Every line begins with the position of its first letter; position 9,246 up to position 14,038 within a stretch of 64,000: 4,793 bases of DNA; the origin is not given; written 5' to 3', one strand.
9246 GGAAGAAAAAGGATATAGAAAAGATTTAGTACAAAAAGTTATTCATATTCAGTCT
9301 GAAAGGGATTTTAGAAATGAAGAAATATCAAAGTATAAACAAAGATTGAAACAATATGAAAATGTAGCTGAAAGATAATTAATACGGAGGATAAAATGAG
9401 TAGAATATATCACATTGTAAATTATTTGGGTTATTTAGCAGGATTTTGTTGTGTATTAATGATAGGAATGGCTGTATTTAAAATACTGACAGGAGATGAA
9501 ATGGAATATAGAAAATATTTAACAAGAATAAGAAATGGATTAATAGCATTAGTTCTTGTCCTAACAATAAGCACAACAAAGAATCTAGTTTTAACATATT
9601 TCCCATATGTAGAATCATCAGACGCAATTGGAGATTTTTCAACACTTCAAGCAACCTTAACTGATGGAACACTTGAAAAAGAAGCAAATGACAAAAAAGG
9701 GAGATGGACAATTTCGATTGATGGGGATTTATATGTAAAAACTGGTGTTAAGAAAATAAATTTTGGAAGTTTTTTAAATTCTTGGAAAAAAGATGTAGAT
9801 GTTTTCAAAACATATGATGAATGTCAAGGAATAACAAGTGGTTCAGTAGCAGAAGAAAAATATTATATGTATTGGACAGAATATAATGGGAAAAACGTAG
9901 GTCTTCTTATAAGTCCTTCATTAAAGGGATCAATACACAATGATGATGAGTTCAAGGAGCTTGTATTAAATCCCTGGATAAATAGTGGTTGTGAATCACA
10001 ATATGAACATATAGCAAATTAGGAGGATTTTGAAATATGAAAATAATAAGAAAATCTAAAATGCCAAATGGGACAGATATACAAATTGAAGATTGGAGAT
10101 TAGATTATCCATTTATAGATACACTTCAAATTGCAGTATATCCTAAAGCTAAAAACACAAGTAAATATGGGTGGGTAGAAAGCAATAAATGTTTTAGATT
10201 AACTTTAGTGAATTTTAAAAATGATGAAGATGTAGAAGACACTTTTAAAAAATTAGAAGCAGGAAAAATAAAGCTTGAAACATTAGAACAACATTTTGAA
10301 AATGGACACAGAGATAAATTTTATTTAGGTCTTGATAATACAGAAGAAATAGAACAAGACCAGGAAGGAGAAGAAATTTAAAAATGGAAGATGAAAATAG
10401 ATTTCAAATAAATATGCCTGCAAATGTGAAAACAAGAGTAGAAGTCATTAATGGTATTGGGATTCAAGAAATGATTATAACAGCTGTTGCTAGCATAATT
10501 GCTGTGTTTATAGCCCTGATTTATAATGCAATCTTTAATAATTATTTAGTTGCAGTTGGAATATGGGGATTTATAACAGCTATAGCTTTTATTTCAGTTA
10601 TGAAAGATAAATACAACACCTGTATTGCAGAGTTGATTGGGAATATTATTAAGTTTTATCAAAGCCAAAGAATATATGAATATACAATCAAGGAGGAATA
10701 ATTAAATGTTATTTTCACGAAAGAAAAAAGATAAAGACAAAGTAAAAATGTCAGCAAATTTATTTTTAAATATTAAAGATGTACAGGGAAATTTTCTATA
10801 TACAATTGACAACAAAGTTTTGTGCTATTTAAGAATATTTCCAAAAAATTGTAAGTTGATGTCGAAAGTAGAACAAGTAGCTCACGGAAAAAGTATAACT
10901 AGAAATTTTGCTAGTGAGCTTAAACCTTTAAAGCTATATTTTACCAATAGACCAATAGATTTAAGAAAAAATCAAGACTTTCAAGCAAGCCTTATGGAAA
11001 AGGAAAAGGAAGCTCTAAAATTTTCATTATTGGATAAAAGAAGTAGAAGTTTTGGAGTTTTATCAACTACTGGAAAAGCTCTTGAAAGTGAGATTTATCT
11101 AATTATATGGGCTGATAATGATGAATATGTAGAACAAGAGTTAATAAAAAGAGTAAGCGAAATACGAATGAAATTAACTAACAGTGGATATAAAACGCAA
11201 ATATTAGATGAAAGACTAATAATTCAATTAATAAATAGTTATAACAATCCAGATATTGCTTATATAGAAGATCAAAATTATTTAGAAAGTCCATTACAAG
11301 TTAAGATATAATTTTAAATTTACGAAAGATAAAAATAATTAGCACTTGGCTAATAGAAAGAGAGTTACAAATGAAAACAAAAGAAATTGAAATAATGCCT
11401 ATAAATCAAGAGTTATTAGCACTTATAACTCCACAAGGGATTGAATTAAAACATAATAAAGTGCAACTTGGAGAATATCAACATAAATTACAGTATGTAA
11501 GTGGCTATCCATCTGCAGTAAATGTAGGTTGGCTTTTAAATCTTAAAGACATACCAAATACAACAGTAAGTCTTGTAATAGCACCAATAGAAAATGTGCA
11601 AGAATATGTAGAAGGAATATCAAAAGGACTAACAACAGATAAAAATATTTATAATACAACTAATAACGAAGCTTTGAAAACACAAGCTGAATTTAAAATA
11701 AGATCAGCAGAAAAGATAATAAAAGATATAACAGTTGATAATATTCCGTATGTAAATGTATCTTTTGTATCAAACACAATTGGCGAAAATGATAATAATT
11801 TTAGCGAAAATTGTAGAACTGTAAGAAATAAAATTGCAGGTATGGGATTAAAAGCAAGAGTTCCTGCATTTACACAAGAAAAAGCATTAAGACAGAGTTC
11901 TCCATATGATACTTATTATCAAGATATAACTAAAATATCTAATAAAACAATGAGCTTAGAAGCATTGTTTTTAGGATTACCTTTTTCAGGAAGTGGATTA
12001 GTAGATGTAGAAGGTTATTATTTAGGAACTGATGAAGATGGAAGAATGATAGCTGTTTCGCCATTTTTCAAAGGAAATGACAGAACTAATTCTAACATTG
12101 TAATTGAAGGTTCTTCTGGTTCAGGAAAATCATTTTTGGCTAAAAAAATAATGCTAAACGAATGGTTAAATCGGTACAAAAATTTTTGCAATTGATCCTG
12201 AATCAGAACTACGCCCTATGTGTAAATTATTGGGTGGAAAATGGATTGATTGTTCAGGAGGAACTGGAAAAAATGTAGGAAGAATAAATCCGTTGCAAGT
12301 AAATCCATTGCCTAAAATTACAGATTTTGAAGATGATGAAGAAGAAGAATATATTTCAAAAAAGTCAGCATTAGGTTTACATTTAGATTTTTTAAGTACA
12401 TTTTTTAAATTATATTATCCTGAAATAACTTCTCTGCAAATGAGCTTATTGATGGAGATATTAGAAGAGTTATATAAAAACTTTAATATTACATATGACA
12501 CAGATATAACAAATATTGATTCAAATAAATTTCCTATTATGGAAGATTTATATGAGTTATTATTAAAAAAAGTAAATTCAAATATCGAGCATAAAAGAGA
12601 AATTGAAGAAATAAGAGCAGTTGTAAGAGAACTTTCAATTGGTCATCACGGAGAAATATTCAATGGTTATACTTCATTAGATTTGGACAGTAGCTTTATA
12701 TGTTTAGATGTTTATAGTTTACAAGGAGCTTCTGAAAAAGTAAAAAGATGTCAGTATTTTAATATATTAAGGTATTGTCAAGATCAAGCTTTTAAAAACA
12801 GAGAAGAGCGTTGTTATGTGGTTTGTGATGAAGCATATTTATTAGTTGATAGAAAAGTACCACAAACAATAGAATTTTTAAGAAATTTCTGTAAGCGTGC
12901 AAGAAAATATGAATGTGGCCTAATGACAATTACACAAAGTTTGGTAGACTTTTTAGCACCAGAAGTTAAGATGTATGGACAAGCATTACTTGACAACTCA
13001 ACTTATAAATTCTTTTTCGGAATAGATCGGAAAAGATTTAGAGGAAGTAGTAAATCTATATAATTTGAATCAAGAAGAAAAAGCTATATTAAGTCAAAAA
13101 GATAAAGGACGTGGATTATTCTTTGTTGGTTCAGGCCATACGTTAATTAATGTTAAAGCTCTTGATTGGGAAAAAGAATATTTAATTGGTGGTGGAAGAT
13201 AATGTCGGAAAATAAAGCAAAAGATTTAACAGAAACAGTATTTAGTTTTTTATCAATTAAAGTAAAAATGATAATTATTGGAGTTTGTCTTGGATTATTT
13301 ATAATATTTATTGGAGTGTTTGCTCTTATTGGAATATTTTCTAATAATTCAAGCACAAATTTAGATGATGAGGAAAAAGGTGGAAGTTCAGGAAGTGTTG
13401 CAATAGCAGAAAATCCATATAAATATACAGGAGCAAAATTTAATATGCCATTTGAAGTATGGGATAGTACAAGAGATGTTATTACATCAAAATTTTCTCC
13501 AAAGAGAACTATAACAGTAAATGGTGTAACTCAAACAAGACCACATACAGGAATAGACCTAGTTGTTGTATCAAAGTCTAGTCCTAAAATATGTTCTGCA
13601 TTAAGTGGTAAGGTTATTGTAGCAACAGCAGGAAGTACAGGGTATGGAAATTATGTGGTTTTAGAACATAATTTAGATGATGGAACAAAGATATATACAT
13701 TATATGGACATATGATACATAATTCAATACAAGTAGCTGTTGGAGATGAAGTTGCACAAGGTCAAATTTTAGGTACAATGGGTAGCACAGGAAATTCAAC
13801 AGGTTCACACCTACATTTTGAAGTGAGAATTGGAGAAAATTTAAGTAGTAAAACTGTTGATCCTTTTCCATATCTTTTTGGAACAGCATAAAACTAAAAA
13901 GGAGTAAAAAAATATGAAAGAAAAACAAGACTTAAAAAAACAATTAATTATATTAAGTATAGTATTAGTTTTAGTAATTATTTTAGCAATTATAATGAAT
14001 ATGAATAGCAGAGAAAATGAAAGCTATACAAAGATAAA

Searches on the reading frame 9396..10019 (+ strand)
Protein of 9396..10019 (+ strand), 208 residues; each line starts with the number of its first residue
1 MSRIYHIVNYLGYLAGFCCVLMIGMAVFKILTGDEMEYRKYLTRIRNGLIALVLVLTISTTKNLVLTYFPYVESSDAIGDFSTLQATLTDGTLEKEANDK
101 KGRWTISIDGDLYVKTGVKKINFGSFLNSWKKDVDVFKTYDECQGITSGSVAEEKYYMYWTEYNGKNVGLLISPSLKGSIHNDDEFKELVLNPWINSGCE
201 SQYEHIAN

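Call 84: search_protein_families(library=pfam, proteins=[window:9396-10019:+], max_evalue=0.01)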
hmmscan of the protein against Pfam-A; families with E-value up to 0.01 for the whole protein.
window:9396-10019:+ (208 aa): 1 family
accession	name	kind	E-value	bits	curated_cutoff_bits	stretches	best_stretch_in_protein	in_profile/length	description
PF18895.5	T4SS_pilin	-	7e-08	32.9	26.6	1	4-58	9-64/71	Type IV secretion system pilin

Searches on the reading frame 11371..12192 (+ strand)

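Call 84: search_protein_families(library=pfam, proteins=[window:11371-12192:+], max_evalue=0.01)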
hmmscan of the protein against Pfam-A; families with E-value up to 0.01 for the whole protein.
window:11371-12192:+ (274 aa): 3 families
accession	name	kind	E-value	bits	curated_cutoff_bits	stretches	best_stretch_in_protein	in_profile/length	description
PF05729.18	NACHT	-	0.0052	17.1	26.7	1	243-265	3-25/167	NACHT domain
PF12846.13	AAA_10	-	0.007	15.9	27.5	0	233-264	14-45/362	AAA-like domain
PF20720.3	nSTAND3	-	0.0095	16.1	27.2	0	239-269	16-46/155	Novel STAND NTPase 3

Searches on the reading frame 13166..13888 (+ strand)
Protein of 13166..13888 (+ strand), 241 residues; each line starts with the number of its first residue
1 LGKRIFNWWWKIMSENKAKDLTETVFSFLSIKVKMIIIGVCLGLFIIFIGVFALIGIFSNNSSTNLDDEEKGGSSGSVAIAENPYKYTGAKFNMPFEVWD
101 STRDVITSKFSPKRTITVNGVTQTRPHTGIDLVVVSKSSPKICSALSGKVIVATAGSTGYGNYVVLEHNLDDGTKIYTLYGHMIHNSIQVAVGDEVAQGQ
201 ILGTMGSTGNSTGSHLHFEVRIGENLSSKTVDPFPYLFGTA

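Call 84: search_protein_families(library=pfam, proteins=[window:13166-13888:+], max_evalue=0.01)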
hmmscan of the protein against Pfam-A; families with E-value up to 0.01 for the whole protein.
window:13166-13888:+ (241 aa): 1 family
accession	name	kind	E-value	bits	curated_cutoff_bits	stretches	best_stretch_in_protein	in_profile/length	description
PF01551.29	Peptidase_M23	-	3.8e-24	85.2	28.7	1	126-224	2-91/96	Peptidase family M23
